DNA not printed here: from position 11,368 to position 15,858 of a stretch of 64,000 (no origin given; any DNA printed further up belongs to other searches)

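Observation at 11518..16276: Transposase-HTH / processive GT2 synthase / Gly-rich / PEP-CTERM-like mega-protein paired with a 182-aa mini-exosortase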

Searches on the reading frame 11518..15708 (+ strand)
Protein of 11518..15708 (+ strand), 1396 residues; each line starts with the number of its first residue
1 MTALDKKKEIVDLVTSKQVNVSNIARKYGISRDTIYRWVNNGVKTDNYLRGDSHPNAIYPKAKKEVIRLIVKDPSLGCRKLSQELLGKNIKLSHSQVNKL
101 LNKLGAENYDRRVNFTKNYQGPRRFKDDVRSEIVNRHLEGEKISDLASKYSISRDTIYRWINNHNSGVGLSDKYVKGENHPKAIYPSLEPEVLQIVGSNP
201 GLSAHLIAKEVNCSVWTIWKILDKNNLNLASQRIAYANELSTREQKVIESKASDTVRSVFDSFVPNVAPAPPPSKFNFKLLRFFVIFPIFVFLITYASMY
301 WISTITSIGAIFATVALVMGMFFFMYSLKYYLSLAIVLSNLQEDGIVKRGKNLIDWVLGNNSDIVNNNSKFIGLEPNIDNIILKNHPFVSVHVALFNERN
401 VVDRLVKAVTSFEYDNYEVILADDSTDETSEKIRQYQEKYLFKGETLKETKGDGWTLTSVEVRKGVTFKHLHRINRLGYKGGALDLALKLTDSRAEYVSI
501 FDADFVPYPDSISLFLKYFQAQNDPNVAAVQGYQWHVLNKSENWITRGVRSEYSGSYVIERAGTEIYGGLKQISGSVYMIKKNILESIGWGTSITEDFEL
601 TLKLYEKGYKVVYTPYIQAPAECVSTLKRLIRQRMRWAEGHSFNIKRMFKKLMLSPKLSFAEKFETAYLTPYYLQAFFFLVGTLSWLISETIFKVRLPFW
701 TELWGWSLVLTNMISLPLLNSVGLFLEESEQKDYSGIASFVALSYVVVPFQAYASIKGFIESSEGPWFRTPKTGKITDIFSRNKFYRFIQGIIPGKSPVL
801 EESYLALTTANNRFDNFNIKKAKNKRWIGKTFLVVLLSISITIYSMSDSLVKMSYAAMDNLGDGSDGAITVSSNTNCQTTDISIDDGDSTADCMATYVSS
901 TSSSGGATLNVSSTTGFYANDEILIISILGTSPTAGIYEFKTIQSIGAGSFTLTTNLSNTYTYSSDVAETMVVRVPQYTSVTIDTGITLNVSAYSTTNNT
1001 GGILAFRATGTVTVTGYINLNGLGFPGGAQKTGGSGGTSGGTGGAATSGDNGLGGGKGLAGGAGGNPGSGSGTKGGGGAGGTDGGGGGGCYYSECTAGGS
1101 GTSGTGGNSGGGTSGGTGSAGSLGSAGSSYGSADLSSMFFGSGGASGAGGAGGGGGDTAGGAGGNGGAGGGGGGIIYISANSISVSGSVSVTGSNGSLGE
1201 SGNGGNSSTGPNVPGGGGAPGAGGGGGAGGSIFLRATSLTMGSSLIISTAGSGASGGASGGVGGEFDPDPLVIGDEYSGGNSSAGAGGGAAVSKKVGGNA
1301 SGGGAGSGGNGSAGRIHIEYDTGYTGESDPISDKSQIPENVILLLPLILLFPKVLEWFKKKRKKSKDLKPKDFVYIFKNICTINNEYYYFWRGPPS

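Call 3: search_protein_families(library=pfam, proteins=[window:11518-15708:+], max_evalue=0.1)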
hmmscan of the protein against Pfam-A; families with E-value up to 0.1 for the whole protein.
window:11518-15708:+ (1396 aa): 32 families (the best 25 are shown)
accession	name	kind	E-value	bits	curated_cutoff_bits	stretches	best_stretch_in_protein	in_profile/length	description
PF13632.12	Glyco_trans_2_3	-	5.2e-19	69.3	27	1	497-699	1-183/198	Glycosyl transferase family group 2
PF13518.12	HTH_28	-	1e-15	57.9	25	2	7-40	2-34/52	Helix-turn-helix domain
PF13641.12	Glyco_tranf_2_3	-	3.3e-15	57.2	27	1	387-639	2-229/230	Glycosyltransferase like family 2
PF00535.33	Glycos_transf_2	-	2.1e-14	54.3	23.3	1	390-543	1-128/168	Glycosyl transferase family 2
PF13384.12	HTH_23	-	2.2e-14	53.2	24.6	2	128-167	5-45/50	Homeodomain-like domain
PF02796.21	HTH_7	-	3.9e-14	52.9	23.8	2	132-160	13-41/45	Helix-turn-helix domain of resolvase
PF13551.12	HTH_29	-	1.9e-12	47.5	28.1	2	8-40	2-34/64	Winged helix-turn helix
PF13565.12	HTH_32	-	2.2e-11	44.6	33.7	2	156-222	1-73/73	Homeodomain-like domain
PF01527.26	HTH_Tnp_1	-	1e-10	42.1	24.1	2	121-172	3-55/75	Transposase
PF13730.12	HTH_36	-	1.5e-07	31.5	25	1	21-41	28-48/55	Helix-turn-helix domain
PF08279.18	HTH_11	-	1.7e-07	31.5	25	0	10-37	5-34/55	HTH domain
PF12728.13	HTH_17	-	5.7e-07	30.1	27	1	21-42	4-25/51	Helix-turn-helix domain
PF13542.12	HTH_Tnp_ISL3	-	7.4e-07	29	27.4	1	9-41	19-49/51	Helix-turn-helix domain of transposase family ISL3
PF13443.12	HTH_26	-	4.4e-06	27.3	22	0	17-44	9-36/63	Cro/C1-type HTH DNA-binding domain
PF13506.12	Glyco_transf_21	-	3.1e-05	23.9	21.7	1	490-638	26-173/174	Glycosyl transferase family 21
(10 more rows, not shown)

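Call 4: search_protein_families(library=ncbifam, proteins=[window:11518-15708:+], max_evalue=0.1)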
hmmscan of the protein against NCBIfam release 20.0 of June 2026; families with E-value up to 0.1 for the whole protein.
window:11518-15708:+ (1396 aa): 34 families (the best 25 are shown)
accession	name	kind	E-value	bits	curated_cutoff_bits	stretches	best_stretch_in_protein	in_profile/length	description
TIGR03937.1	PgaC_IcaA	equivalog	9.6e-25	87.4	422.3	2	471-691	102-318/407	poly-beta-1,6-N-acetyl-D-glucosamine synthase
NF033577.2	transpos_IS481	equivalog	2.6e-22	79.7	224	2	7-128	2-126/284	IS481 family transposase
TIGR03030.1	CelA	equivalog_domain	1.5e-18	66.2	699.1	1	384-681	128-418/714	UDP-forming cellulose synthase catalytic subunit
NF033545.0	transpos_IS630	equivalog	7.2e-18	65.1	100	2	130-241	2-124/299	IS630 family transposase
NF008558.0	PRK11498.1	equivalog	2e-11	42.6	992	1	465-647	325-506/872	UDP-forming cellulose synthase catalytic subunit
NF053846.1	glyco_with_XrtP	equivalog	2.4e-11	43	520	1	588-692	245-345/440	XrtP-associated glycosyltransferase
NF033516.0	transpos_IS3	equivalog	4.6e-11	42.6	160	1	11-123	94-198/369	IS3 family transposase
NF047595.1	IS66_ISRel24_TnpA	equivalog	9.3e-11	42.3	74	2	5-40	8-43/113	IS66-like element accessory protein TnpA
NF041865.1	EpsU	equivalog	9.5e-09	34.7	700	1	480-659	106-282/394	exopolysaccharide biosynthesis GT2 family glycosyltransferase EpsU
TIGR04242.1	nodulat_NodC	equivalog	5.8e-07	28.8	550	1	491-640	128-283/395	chitooligosaccharide synthase NodC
NF033546.1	transpos_IS21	equivalog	1e-06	28.5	160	1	16-108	6-102/294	IS21 family transposase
NF047683.1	TeichurnBiosyTuaG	equivalog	2.6e-06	27.3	400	1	384-439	3-59/252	teichuronic acid biosynthesis protein TuaG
NF038291.1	rep_pAB02_ORF2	subfamily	2e-05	25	85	1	18-43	2-27/172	plasmid replication DNA-binding protein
NF007482.0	PRK10073.1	equivalog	3.2e-05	23.1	423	1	385-440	4-60/334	glycosyltransferase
NF053739.1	GlytfEpsEBac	equivalog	6e-05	22.1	450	1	387-445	1-60/265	glycosyltransferase EpsE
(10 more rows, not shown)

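Call 8: find_homologous_proteins(query=window:11518-15708:+, max_evalue=0.00001)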
Query window:11518-15708:+ (1396 aa): 53 proteins with E <= 0.00001 among 8000 candidates.
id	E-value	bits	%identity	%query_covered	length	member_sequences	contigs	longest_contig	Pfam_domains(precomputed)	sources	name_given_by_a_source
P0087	0.0e+0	1097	58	63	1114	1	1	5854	PF13632.13,PF13506.14,PF13641.13,PF13384.13,PF13551.13,PF01527.27,PF13518.13,PF01710.23,PF06056.19,PF00535.33,PF13565.13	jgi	-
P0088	0.0e+0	1094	56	62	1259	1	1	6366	PF08765.18,PF13506.14,PF13384.13,PF13518.13,PF02796.22,PF00535.33,PF13565.13,PF12728.14,PF13632.13,PF13309.13,PF13641.13,PF13551.13,PF01527.27,PF01710.23,PF13542.13,PF06056.19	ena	-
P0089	0.0e+0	1090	59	59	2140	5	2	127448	PF13632.13,PF08279.19,PF13506.14,PF13641.13,PF13384.13,PF01527.27,PF13518.13,PF02796.22,PF13542.13,PF00535.33,PF13565.13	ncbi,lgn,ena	-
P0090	0.0e+0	1046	55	59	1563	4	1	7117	PF13506.14,PF13384.13,PF13518.13,PF02796.22,PF00535.33,PF13565.13,PF13632.13,PF13641.13,PF13551.13,PF01527.27,PF01710.23,PF13542.13,PF04218.20,PF06056.19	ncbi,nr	ncbi:glycosyltransferase, partial [Candidatus Woesebacteria bacterium]|nr:glycosyltransferase [Candi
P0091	0.0e+0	1031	57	60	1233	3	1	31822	PF08279.19,PF13506.14,PF13384.13,PF01978.26,PF13385.14,PF13518.13,PF02796.22,PF04297.21,PF00535.33,PF13565.13,PF12728.14,PF13632.13,PF13641.13,PF27303.1,PF13551.13,PF01527.27,PF01710.23,PF13542.13,PF06056.19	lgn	-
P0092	0.0e+0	1016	54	61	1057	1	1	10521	PF13632.13,PF08279.19,PF13506.14,PF13641.13,PF13384.13,PF01527.27,PF13518.13,PF02796.22,PF04218.20,PF00535.33,PF13565.13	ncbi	ncbi:glycosyltransferase family 2 protein, partial [Patescibacteria group bacterium]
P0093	8.0e-291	986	49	64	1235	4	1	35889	PF13632.13,PF13506.14,PF13641.13,PF13384.13,PF01527.27,PF13518.13,PF00535.33,PF13565.13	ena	-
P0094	6.5e-290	983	55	59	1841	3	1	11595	PF13632.13,PF13506.14,PF13641.13,PF13384.13,PF13551.13,PF13518.13,PF00535.33,PF13565.13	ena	-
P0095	8.4e-290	983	53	60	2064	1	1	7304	PF13506.14,PF13384.13,PF13518.13,PF02796.22,PF00535.33,PF13565.13,PF13632.13,PF13641.13,PF13551.13,PF01527.27,PF01710.23,PF13542.13,PF04218.20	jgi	jgi:cellulose synthase/poly-beta-1,6-N-acetylglucosamine synthase-like glycosyltransferase/transposa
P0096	3.3e-285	968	50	65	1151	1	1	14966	PF08279.19,PF13506.14,PF13384.13,PF01978.26,PF13385.14,PF13518.13,PF02796.22,PF00535.33,PF13565.13,PF13632.13,PF13309.13,PF13641.13,PF13551.13,PF01527.27,PF01710.23,PF06056.19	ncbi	ncbi:glycosyltransferase [Patescibacteria group bacterium]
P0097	2.5e-284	965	52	60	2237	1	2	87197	PF13506.14,PF13384.13,PF13518.13,PF02796.22,PF00535.33,PF13565.13,PF13632.13,PF13641.13,PF13551.13,PF01527.27,PF01710.23,PF13542.13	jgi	jgi:cellulose synthase/poly-beta-1,6-N-acetylglucosamine synthase-like glycosyltransferase/transposa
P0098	1.1e-274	933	63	51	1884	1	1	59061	PF13632.13,PF13506.14,PF13641.13,PF00535.33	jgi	-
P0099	9.0e-273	926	54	57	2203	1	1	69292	PF13632.13,PF13506.14,PF13641.13,PF13384.13,PF13551.13,PF01527.27,PF13518.13,PF02796.22,PF01710.23,PF00535.33,PF13565.13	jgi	jgi:cellulose synthase/poly-beta-1,6-N-acetylglucosamine synthase-like glycosyltransferase/transposa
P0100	6.3e-271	920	50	61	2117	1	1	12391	PF13632.13,PF13506.14,PF13641.13,PF13384.13,PF13551.13,PF01527.27,PF13518.13,PF00535.33,PF13565.13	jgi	jgi:cellulose synthase/poly-beta-1,6-N-acetylglucosamine synthase-like glycosyltransferase/transposa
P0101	2.6e-261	888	50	60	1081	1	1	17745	PF13632.13,PF13506.14,PF13641.13,PF01527.27,PF13518.13,PF00535.33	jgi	jgi:cellulose synthase/poly-beta-1,6-N-acetylglucosamine synthase-like glycosyltransferase/transposa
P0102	2.5e-260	885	50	59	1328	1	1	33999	PF13632.13,PF13506.14,PF13641.13,PF00535.33,PF13565.13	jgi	-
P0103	7.0e-260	884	59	51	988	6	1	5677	PF13632.13,PF13506.14,PF13641.13,PF00535.33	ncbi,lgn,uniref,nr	ncbi:MAG: hypothetical protein UR21_C0023G0002 [Candidatus Woesebacteria bacterium GW2011_GWC2_31_9]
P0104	2.3e-258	879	47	63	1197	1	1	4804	PF13632.13,PF13506.14,PF13641.13,PF13384.13,PF13551.13,PF01527.27,PF13518.13,PF00535.33,PF13565.13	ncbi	-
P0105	6.1e-246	837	48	60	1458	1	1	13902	PF13632.13,PF13412.13,PF08279.19,PF13506.14,PF13641.13,PF13384.13,PF13551.13,PF01527.27,PF13518.13,PF13542.13,PF00535.33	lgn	-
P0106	1.4e-238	813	45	60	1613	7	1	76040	PF12728.14,PF13632.13,PF13641.13,PF13384.13,PF13551.13,PF01527.27,PF13518.13,PF01498.25,PF00535.33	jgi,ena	-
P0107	5.0e-234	798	51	56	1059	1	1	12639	PF10111.15,PF13506.14,PF13384.13,PF13518.13,PF02796.22,PF00535.33,PF13565.13,PF13632.13,PF13641.13,PF13551.13,PF13011.12,PF01527.27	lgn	-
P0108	3.1e-232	792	51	55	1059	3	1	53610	PF13632.13,PF13506.14,PF13641.13,PF13384.13,PF13551.13,PF01527.27,PF13518.13,PF02796.22,PF00535.33,PF13565.13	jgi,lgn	jgi:cellulose synthase/poly-beta-1,6-N-acetylglucosamine synthase-like glycosyltransferase/transposa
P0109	9.2e-232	790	45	61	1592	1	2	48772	PF13632.13,PF13506.14,PF13641.13,PF13384.13,PF13551.13,PF01527.27,PF13518.13,PF13542.13,PF25778.2,PF00535.33,PF13565.13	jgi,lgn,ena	-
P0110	9.4e-228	777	53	50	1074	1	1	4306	PF10111.15,PF13506.14,PF13384.13,PF13518.13,PF02796.22,PF00535.33,PF13565.13,PF13632.13,PF13641.13,PF13551.13,PF13011.12,PF01527.27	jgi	jgi:cellulose synthase/poly-beta-1,6-N-acetylglucosamine synthase-like glycosyltransferase/transposa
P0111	1.1e-227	777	49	57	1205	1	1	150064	PF10111.15,PF13506.14,PF13384.13,PF13518.13,PF02796.22,PF10102.15,PF00535.33,PF13565.13,PF13632.13,PF13641.13,PF13551.13,PF01527.27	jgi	jgi:cellulose synthase/poly-beta-1,6-N-acetylglucosamine synthase-like glycosyltransferase/transposa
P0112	1.1e-219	750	45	62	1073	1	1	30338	PF13632.13,PF13506.14,PF13641.13,PF13384.13,PF13551.13,PF01527.27,PF13518.13,PF02796.22,PF00535.33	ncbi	-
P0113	4.7e-217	742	45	59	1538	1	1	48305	PF13632.13,PF13506.14,PF13641.13,PF13384.13,PF13551.13,PF01527.27,PF13518.13,PF02796.22,PF00535.33,PF13565.13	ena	-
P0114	2.9e-212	726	42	57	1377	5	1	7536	PF13506.14,PF13384.13,PF13518.13,PF02796.22,PF00535.33,PF13565.13,PF13632.13,PF13309.13,PF13641.13,PF13551.13,PF02954.26,PF01527.27,PF13542.13,PF04218.20,PF06056.19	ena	-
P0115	9.4e-204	698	40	59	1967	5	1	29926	PF13506.14,PF13384.13,PF13518.13,PF02796.22,PF20901.4,PF00165.30,PF00535.33,PF13565.13,PF13632.13,PF13641.13,PF13551.13,PF01527.27,PF01710.23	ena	-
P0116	9.8e-203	694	40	63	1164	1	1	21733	PF13632.13,PF13506.14,PF13641.13,PF13384.13,PF13551.13,PF01527.27,PF13518.13,PF02796.22,PF01710.23,PF00535.33,PF13565.13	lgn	-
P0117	6.2e-200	685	45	60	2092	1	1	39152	PF13506.14,PF13384.13,PF13518.13,PF02796.22,PF20901.4,PF00535.33,PF13565.13,PF13632.13,PF21722.5,PF13641.13,PF13551.13,PF01527.27,PF01710.23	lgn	-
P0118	1.7e-198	680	41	63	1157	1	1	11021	PF10111.15,PF13506.14,PF13384.13,PF13518.13,PF02796.22,PF00535.33,PF13565.13,PF13632.13,PF13641.13,PF13551.13,PF01527.27,PF01710.23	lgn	-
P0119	4.9e-197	675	42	60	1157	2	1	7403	PF13632.13,PF13506.14,PF13641.13,PF13384.13,PF13551.13,PF01527.27,PF13518.13,PF02796.22,PF01710.23,PF00535.33,PF13565.13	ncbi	-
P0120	1.0e-195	671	42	60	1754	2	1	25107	PF13632.13,PF13641.13,PF13384.13,PF13551.13,PF01527.27,PF13518.13,PF00535.33,PF13565.13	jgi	-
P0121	1.2e-191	658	47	52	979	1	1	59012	PF13632.13,PF13506.14,PF13641.13,PF00535.33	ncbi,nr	ncbi:glycosyltransferase, partial [Candidatus Daviesbacteria bacterium]|nr:glycosyltransferase [Cand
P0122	5.6e-189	649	45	51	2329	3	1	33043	PF13632.13,PF13506.14,PF13641.13,PF13384.13,PF13551.13,PF13385.14,PF13518.13,PF10102.15,PF00535.33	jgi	jgi:glycosyltransferase involved in cell wall biosynthesis/transposase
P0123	1.1e-185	638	42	56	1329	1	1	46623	PF13632.13,PF13641.13,PF13384.13,PF13551.13,PF01527.27,PF13518.13,PF02796.22,PF00535.33,PF13565.13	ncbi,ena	-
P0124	2.0e-185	637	45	50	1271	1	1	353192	PF13632.13,PF13506.14,PF13641.13,PF13384.13,PF13551.13,PF01527.27,PF13518.13,PF02796.22,PF00535.33,PF13565.13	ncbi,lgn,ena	-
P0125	9.3e-179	615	39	60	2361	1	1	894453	PF13632.13,PF13506.14,PF13641.13,PF13384.13,PF13551.13,PF13518.13,PF02796.22,PF10102.15,PF00535.33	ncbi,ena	-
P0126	8.5e-178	612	49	44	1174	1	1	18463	PF13632.13,PF13506.14,PF13641.13,PF00535.33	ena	-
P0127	1.6e-177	611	45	49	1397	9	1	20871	PF13632.13,PF13506.14,PF13641.13,PF13384.13,PF13551.13,PF01527.27,PF13518.13,PF00535.33,PF13565.13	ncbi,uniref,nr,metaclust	ncbi:MAG: Glycosyl transferase family 2 [Candidatus Gottesmanbacteria bacterium GW2011_GWB1_43_11]|u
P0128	6.2e-175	602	55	37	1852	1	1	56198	PF13632.13,PF13506.14,PF13641.13,PF13385.14,PF10102.15,PF00535.33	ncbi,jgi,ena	jgi:cellulose synthase/poly-beta-1,6-N-acetylglucosamine synthase-like glycosyltransferase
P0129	1.4e-167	578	39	50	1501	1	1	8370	PF13632.13,PF13641.13,PF13384.13,PF01527.27,PF13518.13,PF00535.33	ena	-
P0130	5.0e-133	463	47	34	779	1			PF13632.13,PF13641.13,PF00535.33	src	-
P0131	7.3e-133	463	47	34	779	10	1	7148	PF13632.13,PF13641.13,PF00535.33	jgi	jgi:cellulose synthase/poly-beta-1,6-N-acetylglucosamine synthase-like glycosyltransferase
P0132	1.8e-132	461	46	34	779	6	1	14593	PF13632.13,PF13506.14,PF13641.13,PF00535.33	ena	-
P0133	5.1e-132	460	46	34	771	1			PF13632.13,PF13641.13,PF00535.33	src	-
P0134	2.0e-131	458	47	34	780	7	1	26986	PF13632.13,PF13506.14,PF13641.13,PF00535.33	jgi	jgi:glycosyltransferase involved in cell wall biosynthesis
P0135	2.7e-131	458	46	35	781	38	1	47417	PF13632.13,PF13641.13,PF00535.33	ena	-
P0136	3.6e-131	457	46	34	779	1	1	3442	PF13632.13,PF13641.13,PF00535.33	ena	-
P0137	2.2e-130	455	47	34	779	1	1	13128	PF13632.13,PF13641.13,PF00535.33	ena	-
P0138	1.1e-129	452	39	49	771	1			PF13632.13,PF13641.13,PF00535.33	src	-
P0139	1.1e-13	68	28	22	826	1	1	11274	PF13632.13,PF13506.14,PF13641.13,PF03552.21,PF00535.33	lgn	-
